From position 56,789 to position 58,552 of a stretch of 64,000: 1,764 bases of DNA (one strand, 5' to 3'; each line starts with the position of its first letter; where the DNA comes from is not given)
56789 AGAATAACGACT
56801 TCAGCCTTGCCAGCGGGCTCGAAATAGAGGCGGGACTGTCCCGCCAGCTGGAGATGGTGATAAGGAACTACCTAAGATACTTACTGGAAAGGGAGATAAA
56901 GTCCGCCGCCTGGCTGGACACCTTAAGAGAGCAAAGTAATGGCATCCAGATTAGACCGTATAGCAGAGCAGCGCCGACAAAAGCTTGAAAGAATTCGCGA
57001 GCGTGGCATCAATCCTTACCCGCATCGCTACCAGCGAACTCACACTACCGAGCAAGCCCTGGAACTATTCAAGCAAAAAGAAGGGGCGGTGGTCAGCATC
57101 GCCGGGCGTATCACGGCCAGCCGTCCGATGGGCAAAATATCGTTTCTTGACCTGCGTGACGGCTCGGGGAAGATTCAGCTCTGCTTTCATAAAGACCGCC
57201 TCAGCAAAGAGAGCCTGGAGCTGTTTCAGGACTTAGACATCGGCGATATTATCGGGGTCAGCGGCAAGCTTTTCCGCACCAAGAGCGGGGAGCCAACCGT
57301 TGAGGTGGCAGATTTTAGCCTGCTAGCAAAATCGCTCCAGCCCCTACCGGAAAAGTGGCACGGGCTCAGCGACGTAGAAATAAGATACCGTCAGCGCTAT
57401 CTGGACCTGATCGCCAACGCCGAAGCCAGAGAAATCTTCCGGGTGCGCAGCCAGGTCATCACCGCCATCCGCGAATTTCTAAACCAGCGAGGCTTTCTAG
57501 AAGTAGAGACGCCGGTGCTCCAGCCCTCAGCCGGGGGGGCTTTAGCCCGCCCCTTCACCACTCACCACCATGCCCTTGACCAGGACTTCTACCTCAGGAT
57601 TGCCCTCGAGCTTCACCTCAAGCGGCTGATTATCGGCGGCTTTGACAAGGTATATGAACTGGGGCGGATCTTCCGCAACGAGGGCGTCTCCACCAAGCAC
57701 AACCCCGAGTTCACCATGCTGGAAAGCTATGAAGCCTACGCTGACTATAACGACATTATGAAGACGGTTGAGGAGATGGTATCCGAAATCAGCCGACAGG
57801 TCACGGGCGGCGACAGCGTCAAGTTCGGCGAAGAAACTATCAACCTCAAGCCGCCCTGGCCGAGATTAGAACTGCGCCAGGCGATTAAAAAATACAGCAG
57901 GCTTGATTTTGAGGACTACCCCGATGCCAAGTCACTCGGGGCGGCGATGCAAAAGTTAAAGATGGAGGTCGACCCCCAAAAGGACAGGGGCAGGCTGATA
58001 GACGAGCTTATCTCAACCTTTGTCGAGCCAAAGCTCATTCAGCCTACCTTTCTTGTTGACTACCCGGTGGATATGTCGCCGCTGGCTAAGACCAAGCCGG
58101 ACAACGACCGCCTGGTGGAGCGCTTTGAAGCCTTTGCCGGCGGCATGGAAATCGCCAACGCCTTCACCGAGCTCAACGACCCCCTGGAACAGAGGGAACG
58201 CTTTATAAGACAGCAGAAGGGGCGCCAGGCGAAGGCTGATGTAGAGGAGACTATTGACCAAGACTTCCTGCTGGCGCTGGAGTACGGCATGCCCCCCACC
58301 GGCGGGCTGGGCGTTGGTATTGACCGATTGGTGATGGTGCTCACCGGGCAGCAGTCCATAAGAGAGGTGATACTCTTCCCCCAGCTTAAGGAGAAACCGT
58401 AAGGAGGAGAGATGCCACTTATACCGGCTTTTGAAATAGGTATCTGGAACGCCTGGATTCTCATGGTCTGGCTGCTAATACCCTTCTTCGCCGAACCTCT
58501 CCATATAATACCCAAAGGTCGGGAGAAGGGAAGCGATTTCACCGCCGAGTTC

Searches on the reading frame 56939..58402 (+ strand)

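Call 31: search_protein_families(library=pfam, proteins=[window:56939-58402:+], max_evalue=0.00001)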
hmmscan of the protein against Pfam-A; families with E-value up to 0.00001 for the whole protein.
window:56939-58402:+ (487 aa): 2 families
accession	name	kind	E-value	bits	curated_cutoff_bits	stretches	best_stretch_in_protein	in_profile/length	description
PF00152.25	tRNA-synt_2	-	1.2e-95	320.6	25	1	146-483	2-307/308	tRNA synthetases class II (D, K and N)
PF01336.31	tRNA_anti-codon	-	4e-18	65.6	27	1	52-128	1-74/75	OB-fold nucleic acid binding domain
